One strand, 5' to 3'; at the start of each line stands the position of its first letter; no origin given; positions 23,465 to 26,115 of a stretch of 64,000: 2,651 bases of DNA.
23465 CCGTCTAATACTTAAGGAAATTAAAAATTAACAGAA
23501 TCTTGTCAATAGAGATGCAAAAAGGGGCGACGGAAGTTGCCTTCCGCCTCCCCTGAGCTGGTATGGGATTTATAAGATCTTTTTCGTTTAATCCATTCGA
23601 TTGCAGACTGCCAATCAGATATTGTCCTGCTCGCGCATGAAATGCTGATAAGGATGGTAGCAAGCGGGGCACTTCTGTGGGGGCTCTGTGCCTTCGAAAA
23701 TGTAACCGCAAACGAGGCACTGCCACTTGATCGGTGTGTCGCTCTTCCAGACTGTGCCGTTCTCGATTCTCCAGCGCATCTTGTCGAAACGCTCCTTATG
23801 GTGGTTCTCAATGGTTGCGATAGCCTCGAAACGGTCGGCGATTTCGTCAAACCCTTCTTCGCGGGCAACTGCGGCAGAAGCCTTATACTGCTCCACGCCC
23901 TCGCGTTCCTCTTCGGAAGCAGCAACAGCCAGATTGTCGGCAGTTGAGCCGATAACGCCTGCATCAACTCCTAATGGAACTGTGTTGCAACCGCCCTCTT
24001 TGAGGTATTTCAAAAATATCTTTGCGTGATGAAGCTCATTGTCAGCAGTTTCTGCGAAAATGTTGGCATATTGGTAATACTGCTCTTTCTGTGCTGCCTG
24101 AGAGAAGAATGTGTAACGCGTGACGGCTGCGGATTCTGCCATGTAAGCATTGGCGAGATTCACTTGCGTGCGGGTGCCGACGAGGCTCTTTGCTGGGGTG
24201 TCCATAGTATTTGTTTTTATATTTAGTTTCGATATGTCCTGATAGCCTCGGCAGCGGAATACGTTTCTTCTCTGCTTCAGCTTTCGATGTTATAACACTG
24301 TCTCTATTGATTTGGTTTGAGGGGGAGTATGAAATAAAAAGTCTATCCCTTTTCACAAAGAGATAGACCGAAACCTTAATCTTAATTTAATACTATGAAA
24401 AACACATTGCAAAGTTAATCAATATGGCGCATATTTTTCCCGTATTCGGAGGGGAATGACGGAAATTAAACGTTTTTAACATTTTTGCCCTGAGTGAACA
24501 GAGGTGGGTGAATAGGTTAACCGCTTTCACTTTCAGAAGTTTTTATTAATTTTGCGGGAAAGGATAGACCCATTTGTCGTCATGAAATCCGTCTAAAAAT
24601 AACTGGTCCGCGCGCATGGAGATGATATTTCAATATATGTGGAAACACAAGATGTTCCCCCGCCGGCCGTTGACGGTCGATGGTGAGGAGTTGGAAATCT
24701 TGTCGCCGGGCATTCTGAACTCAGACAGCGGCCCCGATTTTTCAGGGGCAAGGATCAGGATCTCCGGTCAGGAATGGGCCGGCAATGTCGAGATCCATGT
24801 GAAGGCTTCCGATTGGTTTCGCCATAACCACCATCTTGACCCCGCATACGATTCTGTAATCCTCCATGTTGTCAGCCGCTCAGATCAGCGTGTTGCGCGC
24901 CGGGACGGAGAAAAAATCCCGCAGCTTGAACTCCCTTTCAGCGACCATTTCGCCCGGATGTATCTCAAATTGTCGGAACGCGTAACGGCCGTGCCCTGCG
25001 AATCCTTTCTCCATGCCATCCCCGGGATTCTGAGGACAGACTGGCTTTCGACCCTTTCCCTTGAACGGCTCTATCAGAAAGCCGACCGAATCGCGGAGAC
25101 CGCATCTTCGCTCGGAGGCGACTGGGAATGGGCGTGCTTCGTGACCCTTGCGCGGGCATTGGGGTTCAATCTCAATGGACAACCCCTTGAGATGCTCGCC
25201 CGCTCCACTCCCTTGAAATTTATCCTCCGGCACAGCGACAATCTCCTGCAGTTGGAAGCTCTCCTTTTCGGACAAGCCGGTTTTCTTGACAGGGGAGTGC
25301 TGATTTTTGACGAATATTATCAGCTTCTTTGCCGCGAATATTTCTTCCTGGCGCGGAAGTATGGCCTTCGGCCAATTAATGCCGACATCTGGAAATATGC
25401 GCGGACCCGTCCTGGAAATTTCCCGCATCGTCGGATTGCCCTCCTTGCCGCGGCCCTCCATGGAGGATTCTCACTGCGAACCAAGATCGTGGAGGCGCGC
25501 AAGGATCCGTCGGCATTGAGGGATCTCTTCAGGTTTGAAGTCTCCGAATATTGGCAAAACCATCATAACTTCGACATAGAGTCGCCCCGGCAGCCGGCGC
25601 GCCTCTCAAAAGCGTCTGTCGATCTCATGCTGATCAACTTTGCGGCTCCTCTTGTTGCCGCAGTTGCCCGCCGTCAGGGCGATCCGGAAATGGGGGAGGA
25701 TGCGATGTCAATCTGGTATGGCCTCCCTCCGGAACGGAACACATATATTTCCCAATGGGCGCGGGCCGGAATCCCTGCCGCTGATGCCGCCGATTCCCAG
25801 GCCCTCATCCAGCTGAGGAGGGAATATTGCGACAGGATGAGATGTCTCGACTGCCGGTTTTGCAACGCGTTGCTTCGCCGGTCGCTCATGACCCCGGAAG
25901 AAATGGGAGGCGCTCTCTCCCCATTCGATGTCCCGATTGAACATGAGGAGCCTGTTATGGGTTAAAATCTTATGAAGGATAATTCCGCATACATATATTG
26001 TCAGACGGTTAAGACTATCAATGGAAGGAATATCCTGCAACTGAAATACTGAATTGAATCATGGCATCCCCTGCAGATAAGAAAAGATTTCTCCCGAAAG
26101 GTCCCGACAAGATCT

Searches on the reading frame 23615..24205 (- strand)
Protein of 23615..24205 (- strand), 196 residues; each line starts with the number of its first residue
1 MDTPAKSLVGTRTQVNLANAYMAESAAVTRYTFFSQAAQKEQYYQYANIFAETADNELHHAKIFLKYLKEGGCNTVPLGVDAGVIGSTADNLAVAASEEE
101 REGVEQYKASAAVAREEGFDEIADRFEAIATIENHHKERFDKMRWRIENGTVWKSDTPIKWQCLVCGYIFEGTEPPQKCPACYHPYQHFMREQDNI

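Call 13: search_protein_families(library=pfam, proteins=[window:23615-24205:-])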
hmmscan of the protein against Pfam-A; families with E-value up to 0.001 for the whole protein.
window:23615-24205:- (196 aa): 3 families
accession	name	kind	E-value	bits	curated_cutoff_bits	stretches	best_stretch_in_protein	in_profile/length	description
PF02915.23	Rubrerythrin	-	1.1e-20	74.9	22.8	1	16-143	2-136/137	Rubrerythrin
PF21349.2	RUBY_RBDX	-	1.1e-12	47.6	26.5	1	161-189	1-29/30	Rubrerythrin, rubredoxin-like domain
PF00210.30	Ferritin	-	6.3e-07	29.9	24.5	1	22-147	9-139/142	Ferritin-like domain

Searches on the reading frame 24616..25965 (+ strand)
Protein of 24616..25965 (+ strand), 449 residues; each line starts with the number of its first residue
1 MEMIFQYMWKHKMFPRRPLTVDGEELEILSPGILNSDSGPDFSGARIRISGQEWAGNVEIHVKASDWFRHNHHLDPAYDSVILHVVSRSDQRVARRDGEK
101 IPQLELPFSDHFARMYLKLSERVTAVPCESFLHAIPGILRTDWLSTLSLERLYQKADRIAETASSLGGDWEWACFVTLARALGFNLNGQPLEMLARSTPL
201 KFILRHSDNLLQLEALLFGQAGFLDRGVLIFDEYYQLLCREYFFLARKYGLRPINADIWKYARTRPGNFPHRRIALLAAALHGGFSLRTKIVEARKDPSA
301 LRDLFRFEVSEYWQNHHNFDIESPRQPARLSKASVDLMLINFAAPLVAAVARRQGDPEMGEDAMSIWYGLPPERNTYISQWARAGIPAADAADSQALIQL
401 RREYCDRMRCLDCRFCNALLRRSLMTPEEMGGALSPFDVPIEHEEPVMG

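Call 13: search_protein_families(library=pfam, proteins=[window:24616-25965:+])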
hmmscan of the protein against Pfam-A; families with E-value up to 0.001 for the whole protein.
window:24616-25965:+ (449 aa): 1 family
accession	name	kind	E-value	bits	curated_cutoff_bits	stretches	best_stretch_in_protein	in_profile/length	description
PF11013.13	DUF2851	-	4.6e-126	421.2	25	1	2-375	1-374/375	Protein of unknown function (DUF2851)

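Call 30: find_encoding_contigs(protein=window:24616-25965:+, flank=3000, max_places=4)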
Protein window:24616-25965:+ (449 aa): 1 contig read that carries it; 1 place shown.
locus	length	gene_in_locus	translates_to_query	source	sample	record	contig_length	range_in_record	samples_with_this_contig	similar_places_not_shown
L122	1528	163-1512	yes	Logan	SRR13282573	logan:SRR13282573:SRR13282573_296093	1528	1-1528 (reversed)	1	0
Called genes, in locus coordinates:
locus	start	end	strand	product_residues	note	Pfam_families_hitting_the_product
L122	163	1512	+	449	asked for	PF11013:DUF2851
